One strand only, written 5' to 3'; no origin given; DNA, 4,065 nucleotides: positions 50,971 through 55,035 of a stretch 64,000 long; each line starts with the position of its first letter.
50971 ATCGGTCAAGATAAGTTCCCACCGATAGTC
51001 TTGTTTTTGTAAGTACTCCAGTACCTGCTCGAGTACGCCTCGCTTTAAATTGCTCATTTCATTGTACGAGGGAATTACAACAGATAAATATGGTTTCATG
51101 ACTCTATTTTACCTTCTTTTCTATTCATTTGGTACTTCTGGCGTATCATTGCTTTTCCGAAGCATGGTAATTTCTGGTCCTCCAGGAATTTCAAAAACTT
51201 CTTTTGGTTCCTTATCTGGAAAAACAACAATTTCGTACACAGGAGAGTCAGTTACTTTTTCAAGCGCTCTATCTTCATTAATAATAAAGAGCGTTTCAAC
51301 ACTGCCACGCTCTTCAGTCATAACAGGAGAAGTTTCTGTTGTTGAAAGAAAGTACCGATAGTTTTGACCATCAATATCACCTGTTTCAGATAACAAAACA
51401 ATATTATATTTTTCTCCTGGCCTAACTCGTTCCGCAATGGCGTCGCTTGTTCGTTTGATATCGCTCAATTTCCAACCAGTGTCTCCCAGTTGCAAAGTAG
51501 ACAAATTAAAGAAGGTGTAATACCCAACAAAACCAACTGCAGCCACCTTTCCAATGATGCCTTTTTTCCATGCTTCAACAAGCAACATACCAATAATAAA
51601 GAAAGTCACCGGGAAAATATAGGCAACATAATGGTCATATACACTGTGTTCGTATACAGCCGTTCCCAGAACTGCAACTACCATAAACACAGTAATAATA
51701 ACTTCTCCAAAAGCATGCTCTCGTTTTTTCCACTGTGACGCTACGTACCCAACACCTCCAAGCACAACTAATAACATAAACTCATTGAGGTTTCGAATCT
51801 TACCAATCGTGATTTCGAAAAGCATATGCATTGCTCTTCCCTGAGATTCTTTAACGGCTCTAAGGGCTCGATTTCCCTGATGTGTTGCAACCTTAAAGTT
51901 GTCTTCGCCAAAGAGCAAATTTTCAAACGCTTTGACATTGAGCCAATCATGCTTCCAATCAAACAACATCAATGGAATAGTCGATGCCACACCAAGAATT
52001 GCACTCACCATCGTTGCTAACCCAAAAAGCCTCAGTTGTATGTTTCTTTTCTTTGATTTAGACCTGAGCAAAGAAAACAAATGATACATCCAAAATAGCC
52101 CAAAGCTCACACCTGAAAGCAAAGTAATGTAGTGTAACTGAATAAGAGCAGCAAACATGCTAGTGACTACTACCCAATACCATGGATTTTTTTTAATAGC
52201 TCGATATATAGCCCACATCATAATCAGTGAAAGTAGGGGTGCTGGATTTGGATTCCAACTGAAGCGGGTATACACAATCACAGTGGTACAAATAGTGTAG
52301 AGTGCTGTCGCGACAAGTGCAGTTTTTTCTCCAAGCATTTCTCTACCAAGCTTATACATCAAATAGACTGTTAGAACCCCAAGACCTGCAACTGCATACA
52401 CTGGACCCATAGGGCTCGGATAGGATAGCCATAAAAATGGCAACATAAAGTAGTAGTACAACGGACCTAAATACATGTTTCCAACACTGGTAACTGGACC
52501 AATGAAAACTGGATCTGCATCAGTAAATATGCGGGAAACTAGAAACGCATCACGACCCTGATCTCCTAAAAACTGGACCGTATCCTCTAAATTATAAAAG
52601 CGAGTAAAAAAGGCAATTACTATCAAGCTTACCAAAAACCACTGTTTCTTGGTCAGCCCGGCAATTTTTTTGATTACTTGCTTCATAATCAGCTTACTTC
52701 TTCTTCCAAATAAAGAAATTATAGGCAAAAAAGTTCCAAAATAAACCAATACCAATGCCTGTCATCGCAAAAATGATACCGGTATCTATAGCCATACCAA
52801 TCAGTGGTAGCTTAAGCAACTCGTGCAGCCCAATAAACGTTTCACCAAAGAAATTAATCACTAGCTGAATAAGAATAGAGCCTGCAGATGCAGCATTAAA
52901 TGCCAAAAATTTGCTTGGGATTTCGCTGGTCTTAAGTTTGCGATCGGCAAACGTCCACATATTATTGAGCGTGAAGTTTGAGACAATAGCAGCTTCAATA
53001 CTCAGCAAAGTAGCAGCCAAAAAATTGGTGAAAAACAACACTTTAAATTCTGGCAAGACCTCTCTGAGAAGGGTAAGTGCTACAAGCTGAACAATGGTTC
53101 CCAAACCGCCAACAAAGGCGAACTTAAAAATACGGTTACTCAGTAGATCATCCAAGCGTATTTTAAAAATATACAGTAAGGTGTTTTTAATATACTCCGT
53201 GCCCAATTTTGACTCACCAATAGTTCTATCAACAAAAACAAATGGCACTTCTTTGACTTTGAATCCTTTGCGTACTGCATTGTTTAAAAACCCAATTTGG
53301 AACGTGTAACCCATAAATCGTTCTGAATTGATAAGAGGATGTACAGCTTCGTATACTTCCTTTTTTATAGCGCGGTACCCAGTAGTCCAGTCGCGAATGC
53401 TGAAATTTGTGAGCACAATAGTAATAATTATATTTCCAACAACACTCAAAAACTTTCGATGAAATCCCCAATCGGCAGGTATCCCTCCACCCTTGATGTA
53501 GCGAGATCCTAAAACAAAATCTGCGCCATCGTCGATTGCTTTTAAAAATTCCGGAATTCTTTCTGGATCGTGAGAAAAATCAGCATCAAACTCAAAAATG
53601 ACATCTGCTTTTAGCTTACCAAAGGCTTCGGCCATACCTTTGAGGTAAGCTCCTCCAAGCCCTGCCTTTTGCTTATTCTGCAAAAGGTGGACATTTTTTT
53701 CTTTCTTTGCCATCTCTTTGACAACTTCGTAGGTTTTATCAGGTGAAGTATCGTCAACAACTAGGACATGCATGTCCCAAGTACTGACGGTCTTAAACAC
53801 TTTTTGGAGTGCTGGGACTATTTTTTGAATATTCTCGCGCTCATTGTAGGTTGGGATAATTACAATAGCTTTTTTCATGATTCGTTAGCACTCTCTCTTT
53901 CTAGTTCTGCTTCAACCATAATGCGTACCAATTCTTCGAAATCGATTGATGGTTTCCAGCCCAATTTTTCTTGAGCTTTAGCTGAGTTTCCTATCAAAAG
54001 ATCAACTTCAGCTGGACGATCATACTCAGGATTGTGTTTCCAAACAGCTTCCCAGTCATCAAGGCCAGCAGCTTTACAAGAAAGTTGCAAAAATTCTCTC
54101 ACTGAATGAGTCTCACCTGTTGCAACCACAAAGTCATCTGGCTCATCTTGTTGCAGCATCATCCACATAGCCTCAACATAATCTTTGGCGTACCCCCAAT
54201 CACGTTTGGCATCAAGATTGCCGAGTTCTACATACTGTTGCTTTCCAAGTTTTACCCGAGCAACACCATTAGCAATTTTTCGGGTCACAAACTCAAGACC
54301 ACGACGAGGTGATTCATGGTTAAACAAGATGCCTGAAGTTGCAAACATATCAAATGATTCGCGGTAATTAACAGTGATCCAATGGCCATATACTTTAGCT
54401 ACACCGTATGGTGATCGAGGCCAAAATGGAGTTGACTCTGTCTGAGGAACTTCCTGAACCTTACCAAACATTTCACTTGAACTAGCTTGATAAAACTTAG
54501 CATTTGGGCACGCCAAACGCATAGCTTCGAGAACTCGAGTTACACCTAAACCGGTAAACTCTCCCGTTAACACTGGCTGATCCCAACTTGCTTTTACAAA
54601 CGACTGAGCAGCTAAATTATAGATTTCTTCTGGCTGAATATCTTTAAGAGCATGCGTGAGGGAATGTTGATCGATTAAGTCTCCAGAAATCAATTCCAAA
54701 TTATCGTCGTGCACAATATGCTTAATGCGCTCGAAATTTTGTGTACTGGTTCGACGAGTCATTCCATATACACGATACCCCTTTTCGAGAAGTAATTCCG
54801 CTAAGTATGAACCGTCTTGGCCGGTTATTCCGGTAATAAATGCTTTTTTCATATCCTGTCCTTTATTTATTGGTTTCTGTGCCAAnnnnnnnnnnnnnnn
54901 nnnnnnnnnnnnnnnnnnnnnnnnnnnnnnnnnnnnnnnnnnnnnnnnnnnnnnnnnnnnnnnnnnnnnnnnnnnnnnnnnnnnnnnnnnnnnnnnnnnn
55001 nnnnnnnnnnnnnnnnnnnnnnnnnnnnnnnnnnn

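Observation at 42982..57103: Glycosylation locus B: complete toolkit for polyprenyl-P-sugar synthesis and periplasmic GT-C transfer, with an embedded two-component system and CorA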

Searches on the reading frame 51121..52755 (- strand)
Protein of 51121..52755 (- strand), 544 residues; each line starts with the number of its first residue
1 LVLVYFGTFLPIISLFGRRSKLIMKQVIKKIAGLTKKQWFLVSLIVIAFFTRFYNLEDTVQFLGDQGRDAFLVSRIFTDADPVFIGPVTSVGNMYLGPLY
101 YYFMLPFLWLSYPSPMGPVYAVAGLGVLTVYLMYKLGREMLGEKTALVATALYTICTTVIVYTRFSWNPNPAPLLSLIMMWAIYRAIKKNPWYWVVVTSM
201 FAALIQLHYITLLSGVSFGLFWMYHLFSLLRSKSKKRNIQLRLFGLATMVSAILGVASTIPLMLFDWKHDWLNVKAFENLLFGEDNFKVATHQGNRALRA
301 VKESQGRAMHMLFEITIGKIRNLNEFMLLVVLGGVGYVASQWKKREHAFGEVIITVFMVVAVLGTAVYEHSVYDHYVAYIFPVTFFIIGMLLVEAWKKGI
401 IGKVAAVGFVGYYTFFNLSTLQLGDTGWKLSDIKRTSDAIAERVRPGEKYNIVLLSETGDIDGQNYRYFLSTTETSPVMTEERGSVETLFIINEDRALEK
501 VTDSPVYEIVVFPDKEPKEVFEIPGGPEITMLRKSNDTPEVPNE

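Call 4: search_protein_families(library=pfam, proteins=[window:51121-52755:-], max_evalue=0.01)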
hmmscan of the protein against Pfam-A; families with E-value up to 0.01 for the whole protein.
window:51121-52755:- (544 aa): 1 family
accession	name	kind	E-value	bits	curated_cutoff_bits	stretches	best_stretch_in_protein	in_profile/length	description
PF13231.12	PMT_2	-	6.4e-09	36.7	26.1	1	122-250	28-154/160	Dolichyl-phosphate-mannose-protein mannosyltransferase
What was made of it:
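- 51121..52686 (-): GT-C of the PMT_2 type (521 aa) with an invariant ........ motif after the first membrane helix. PMT_2 at 36.7 bits against a cutoff of 26.1 (call 4).
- Checked: 51121-52686 matches PMT_2 at 36.7 bits (call 4).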

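Call 5: search_protein_families(library=ncbifam, proteins=[window:51121-52755:-], max_evalue=0.01)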
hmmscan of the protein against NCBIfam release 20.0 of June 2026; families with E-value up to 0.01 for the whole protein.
window:51121-52755:- (544 aa): 1 family
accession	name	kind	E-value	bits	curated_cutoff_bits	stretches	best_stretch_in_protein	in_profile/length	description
TIGR03663.1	TIGR03663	subfamily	0.00039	19.6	126.25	1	94-253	49-208/435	flippase activity-associated protein Agl23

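Call 29: search_solved_structures(query=window:51121-52686:-, max_evalue=10)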
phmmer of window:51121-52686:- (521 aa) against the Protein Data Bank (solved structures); distinct sequences matched with E-value up to 10: 0.

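Call 81: search_solved_structures(query=A4, max_evalue=10)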
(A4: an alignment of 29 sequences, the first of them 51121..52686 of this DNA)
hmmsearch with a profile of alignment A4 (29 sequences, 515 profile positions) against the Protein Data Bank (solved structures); distinct sequences matched with E-value up to 10: 2.
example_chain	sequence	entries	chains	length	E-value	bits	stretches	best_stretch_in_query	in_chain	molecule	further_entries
7wf3_B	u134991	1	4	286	0.69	11.8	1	89-114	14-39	Potassium voltage-gated channel subfamily A member 3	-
6msp_A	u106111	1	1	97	0.95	11.3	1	263-301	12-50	De novo Designed Protein Foldit3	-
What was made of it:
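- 51121..52686 (-): No solved relative is detectable by sequence (calls 29, 81).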

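Call 95: search_protein_families(library=pfam, alignment_id=A4, max_evalue=0.001)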
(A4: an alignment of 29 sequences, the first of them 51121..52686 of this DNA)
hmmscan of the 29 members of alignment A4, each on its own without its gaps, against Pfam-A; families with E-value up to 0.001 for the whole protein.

A. member 1, window:51121-52686:- (521 aa): 1 family
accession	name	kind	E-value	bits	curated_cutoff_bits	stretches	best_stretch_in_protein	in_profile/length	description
PF13231.12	PMT_2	-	7.3e-09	36.5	26.1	1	99-227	28-154/160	Dolichyl-phosphate-mannose-protein mannosyltransferase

B. families by the number of members that match (of 29 scanned): 3 families
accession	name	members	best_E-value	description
PF13231.12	PMT_2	28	1.7e-13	Dolichyl-phosphate-mannose-protein mannosyltransferase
PF02366.24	PMT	1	2.9e-05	Dolichyl-phosphate-mannose-protein mannosyltransferase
PF10131.15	PTPS_related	1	0.00022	6-pyruvoyl-tetrahydropterin synthase related domain; membrane protein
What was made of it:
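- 51121..52686 (-): 28 of 29 orthologues hit PMT_2 (call 95).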

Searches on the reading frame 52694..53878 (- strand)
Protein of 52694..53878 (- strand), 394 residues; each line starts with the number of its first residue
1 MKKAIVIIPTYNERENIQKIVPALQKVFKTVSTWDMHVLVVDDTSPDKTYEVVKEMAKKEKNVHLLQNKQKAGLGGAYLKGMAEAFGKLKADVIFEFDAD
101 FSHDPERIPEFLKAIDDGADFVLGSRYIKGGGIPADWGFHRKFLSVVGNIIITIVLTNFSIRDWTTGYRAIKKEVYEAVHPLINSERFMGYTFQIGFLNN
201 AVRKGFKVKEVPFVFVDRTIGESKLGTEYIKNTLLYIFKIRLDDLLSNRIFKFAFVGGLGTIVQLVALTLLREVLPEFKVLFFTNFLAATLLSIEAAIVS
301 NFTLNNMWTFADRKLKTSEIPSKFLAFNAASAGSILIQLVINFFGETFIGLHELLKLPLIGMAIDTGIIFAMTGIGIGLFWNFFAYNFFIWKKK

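Call 4: search_protein_families(library=pfam, proteins=[window:52694-53878:-], max_evalue=0.01)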
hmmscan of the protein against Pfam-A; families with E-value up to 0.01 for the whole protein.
window:52694-53878:- (394 aa): 4 families
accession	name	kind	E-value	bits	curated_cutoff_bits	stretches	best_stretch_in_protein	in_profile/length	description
PF00535.33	Glycos_transf_2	-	1.1e-28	100.7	23.3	1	6-177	2-165/168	Glycosyl transferase family 2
PF04138.20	GtrA_DPMS_TM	-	5.5e-17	62.5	26.1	1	252-391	1-117/117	GtrA/DPMS, transmembrane domain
PF10111.15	Glyco_tranf_2_2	-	1.1e-05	25.6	27.3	1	6-113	2-104/276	Glycosyltransferase like family 2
PF13641.12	Glyco_tranf_2_3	-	4.5e-05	24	27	1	5-126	4-123/230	Glycosyltransferase like family 2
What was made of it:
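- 52694..53878 (-): DPMS-type polyprenyl-phosphate sugar synthase: a GT2 catalytic domain fused to a GtrA/DPMS membrane domain (394 aa). It overlaps Gmd by 4 nt. Pfam Glycos_transf_2 at 1e-28 and GtrA_DPMS_TM at 5.5e-17 (call 4).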

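Call 5: search_protein_families(library=ncbifam, proteins=[window:52694-53878:-], max_evalue=0.01)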
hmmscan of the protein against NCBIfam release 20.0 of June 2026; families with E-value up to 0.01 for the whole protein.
window:52694-53878:- (394 aa): 23 families
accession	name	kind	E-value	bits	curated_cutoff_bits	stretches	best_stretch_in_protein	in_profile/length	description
NF047588.1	GlcsyltransPgfSStrep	equivalog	3.1e-21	75.9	500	1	4-227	3-207/308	glycosyltransferase PgfS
TIGR04182.1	glyco_TIGR04182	equivalog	3.2e-18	66.1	325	1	5-269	3-244/293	S-layer glycoprotein N-glycosyltransferase AglJ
NF007986.1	PRK10714.1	equivalog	1.3e-15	57.2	529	1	2-232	6-217/316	undecaprenyl-phosphate 4-deoxy-4-formamido-L-arabinose transferase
NF041391.1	DPhHxTase_Halo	equivalog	7.3e-15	54.5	375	1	10-225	3-192/213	dolichyl-phosphate hexose transferase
NF058614.1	PPMAGASynPpgS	equivalog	1.6e-10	40.8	370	1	5-213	3-194/226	polyprenyl-phospho-N-acetylgalactosaminyl synthase PpgS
NF050050.1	ProtGlycPglI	equivalog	2.2e-09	37.2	500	1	3-131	3-124/306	GalNAc(5)-diNAcBac-PP-undecaprenol beta-1,3-glucosyltransferase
TIGR03937.1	PgaC_IcaA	equivalog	1.1e-08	34.5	422.3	1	4-100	47-135/407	poly-beta-1,6-N-acetyl-D-glucosamine synthase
NF038302.1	EPS_HpsE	equivalog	2.3e-08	33.4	300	1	6-89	5-89/307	hormogonium polysaccharide biosynthesis glycosyltransferase HpsE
NF047683.1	TeichurnBiosyTuaG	equivalog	3.6e-08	33.3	400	1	5-91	9-91/252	teichuronic acid biosynthesis protein TuaG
NF041875.1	EPS_EpsD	equivalog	3.9e-08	33.1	370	1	6-122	3-111/325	exopolysaccharide biosynthesis glycosyltransferase EpsD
TIGR03469.1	HpnB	hypoth_equivalog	7.8e-08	31.7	379.25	1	5-116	47-161/386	hopene-associated glycosyltransferase HpnB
NF007482.0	PRK10073.1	equivalog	3.9e-07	29.4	423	1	4-91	8-90/334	glycosyltransferase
TIGR04283.1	glyco_like_mftF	equivalog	4.3e-07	29.7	182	1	6-58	3-51/221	TIGR04283 family arsenosugar biosynthesis glycosyltransferase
NF053846.1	glyco_with_XrtP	equivalog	1.6e-06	27.1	520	1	7-70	46-104/440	XrtP-associated glycosyltransferase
NF053739.1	GlytfEpsEBac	equivalog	2.4e-06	26.7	450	1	3-91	2-87/265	glycosyltransferase EpsE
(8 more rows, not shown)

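Call 30: search_solved_structures(query=window:52694-53878:-, max_evalue=0.00001)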
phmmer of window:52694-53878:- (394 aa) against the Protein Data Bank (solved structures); distinct sequences matched with E-value up to 0.00001: 7.
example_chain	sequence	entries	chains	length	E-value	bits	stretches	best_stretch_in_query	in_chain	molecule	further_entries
5mlz_A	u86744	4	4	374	2.9e-46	161.6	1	3-371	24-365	Dolichol monophosphate mannose synthase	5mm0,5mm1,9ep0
9hwj_A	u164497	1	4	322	2.1e-11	46.9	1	2-269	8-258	Undecaprenyl-phosphate 4-deoxy-4-formamido-L-arabinose transferase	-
9bhc_C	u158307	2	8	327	2.7e-11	46.5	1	2-269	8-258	Undecaprenyl-phosphate 4-deoxy-4-formamido-L-arabinose transferase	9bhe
8vxh_A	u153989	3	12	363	3.8e-11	46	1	2-269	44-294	Undecaprenyl-phosphate 4-deoxy-4-formamido-L-arabinose transferase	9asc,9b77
5ekp_C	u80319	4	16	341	2.1e-07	33.8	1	6-197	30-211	Uncharacterized glycosyltransferase sll0501 | Glycosyltransferase sll0501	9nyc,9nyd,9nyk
9nye_A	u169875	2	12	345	2.1e-07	33.7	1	6-197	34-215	Glycosyltransferase sll0501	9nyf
5eke_A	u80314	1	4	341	2.2e-07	33.6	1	6-197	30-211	Uncharacterized glycosyltransferase sll0501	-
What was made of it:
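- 52694..53878 (-): Residues 3-371 align to residues 24-365 of P. furiosus dolichol-P-mannose synthase 5mlz, E 2.9e-46 (call 30).
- On Three-component extracytoplasmic glycosylation system (GT2 synthase, flippase, GT-C): One GT2 matches DPMS 5mlz over its full length (2.9e-46, call 30). PF04138 occurs only as the C-terminal domain of the DPMS-type synthase (calls 4, 30).
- Closest known: Three-component. Different: The GtrA-like segment is the membrane domain of a DPMS-type synthase (call 30).
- Closest known: Pyrococcus furiosus dolichol-phosphate mannose synthase. Same: The 394-aa protein aligns over both the catalytic and the membrane domains: residues 3-371 against residues 24-365, E 2.9e-46 (call 30).
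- Checked: It aligns over its full length to Pyrococcus DPMS 5mlz (E 2.9e-46) (calls 4, 30).
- One GT2 matches DPMS over its full length (call 30).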

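Call 70: list_cluster_members(proteins=[P0001, window:52694-53878:-, window:46015-46692:+])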
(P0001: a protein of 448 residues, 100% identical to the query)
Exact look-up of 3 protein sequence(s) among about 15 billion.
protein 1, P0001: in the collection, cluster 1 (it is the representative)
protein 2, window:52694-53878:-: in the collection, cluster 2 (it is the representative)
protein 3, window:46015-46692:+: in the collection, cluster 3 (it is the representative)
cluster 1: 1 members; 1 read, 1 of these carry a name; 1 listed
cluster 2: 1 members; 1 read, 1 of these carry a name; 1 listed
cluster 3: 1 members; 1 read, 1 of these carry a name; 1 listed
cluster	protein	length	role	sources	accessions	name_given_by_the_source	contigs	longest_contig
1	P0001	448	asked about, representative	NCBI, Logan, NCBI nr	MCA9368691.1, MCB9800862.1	MAG: hypothetical protein H6773_01655 [Pseudomonadales bacterium] | hypothetical protein [Candidatus Woesebacteria bacterium]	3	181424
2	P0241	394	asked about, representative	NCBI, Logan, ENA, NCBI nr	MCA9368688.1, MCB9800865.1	MAG: glycosyltransferase family 2 protein [Pseudomonadales bacterium] | glycosyltransferase family 2 protein [Candidatus Woesebacteria bacterium]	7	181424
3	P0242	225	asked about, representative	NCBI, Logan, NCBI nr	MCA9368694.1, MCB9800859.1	MAG: response regulator transcription factor [Pseudomonadales bacterium] | response regulator transcription factor [Candidatus Woesebacteria bacterium]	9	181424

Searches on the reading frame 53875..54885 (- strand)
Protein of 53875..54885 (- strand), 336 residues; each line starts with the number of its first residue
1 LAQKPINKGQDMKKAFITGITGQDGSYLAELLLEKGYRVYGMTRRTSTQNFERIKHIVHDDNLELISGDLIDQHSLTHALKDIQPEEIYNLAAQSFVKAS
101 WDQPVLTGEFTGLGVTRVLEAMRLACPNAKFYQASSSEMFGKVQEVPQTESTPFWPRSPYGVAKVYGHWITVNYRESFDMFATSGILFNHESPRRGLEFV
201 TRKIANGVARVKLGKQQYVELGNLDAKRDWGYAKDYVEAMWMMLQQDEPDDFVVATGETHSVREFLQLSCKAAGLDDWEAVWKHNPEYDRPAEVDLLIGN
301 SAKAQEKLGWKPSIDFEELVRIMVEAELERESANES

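Call 4: search_protein_families(library=pfam, proteins=[window:53875-54885:-], max_evalue=0.01)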
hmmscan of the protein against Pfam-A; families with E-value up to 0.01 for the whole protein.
window:53875-54885:- (336 aa): 5 families
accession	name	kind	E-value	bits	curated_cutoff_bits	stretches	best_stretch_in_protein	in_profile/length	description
PF16363.11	GDP_Man_Dehyd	-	5.3e-135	450.6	27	1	16-323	1-332/332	GDP-mannose 4,6 dehydratase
PF01370.27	Epimerase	-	2.6e-70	237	20.9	1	16-255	2-240/240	NAD dependent epimerase/dehydratase family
PF04321.23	RmlD_sub_bind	-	5.6e-09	35.9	27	1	15-187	3-152/287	RmlD substrate binding domain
PF05368.20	NmrA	-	2.8e-06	27.6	27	1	13-82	3-69/298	NmrA-like family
PF13460.12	NAD_binding_10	-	0.00029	21.2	27.2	1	19-83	1-61/184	NAD(P)H-binding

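Call 5: search_protein_families(library=ncbifam, proteins=[window:53875-54885:-], max_evalue=0.01)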
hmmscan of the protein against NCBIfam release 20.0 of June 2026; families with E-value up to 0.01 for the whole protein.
window:53875-54885:- (336 aa): 24 families
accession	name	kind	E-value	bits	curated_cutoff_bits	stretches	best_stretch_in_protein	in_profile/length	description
TIGR01472.1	gmd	equivalog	1.1e-132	442.4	415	1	13-329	1-340/342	GDP-mannose 4,6-dehydratase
TIGR04180.1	EDH_00030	hypoth_equivalog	1.6e-30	106.2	475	1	16-314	2-296/297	NAD-dependent 4,6-dehydratase LegB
TIGR01181.1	dTDP_gluc_dehyt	equivalog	1.8e-29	102.9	365.1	1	15-330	2-314/321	dTDP-glucose 4,6-dehydratase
TIGR02622.1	CDP_4_6_dhtase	equivalog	1.3e-25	90.3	278.45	1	13-325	5-328/352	CDP-glucose 4,6-dehydratase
TIGR01179.1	galE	equivalog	4.5e-21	75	262.3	2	16-177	3-162/332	UDP-glucose 4-epimerase GalE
NF007582.0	PRK10217.1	equivalog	1.2e-13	50.9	698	1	12-328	1-332/355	dTDP-glucose 4,6-dehydratase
NF007490.0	PRK10084.1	subfamily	1.5e-10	40.6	649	1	14-329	2-336/361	dTDP-glucose 4,6-dehydratase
NF052578.1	StrlDmthSdmBMthl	equivalog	5.6e-10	39.5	600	1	16-267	4-239/328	sterol demethylase protein SdmB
NF043036.1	ErythonDh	equivalog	9.4e-10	38.2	325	1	15-174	3-163/321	D-erythronate dehydrogenase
NF007956.0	PRK10675.1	subfamily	1.6e-09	37.4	394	1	15-167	3-156/338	UDP-glucose 4-epimerase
TIGR03466.1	HpnA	hypoth_equivalog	3.1e-08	32.9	367.65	1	14-105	2-85/327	hopanoid-associated sugar epimerase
NF011728.1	PRK15181.1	equivalog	1.6e-06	27.4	760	1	13-240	16-245/348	Vi polysaccharide biosynthesis UDP-N-acetylglucosaminuronic acid C-4 epimerase TviC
TIGR01214.1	rmlD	equivalog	1e-05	24.8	224.05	1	16-218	3-180/285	dTDP-4-dehydrorhamnose reductase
NF049977.1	KDhSphingRedKdsR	equivalog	0.00019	20.9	400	1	15-83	6-65/267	3-ketodihydrosphingosine reductase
TIGR02197.1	heptose_epim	equivalog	0.00034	19.9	274.6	1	69-287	48-273/316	ADP-glyceromanno-heptose 6-epimerase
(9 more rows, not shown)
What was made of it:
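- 53875..54852 (-): Gmd, GDP-mannose 4,6-dehydratase (325 aa). TIGR01472 equivalog scores 442 bits against a cutoff of 415, and Pfam GDP_Man_Dehyd gives 5e-135 (calls 4, 5).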
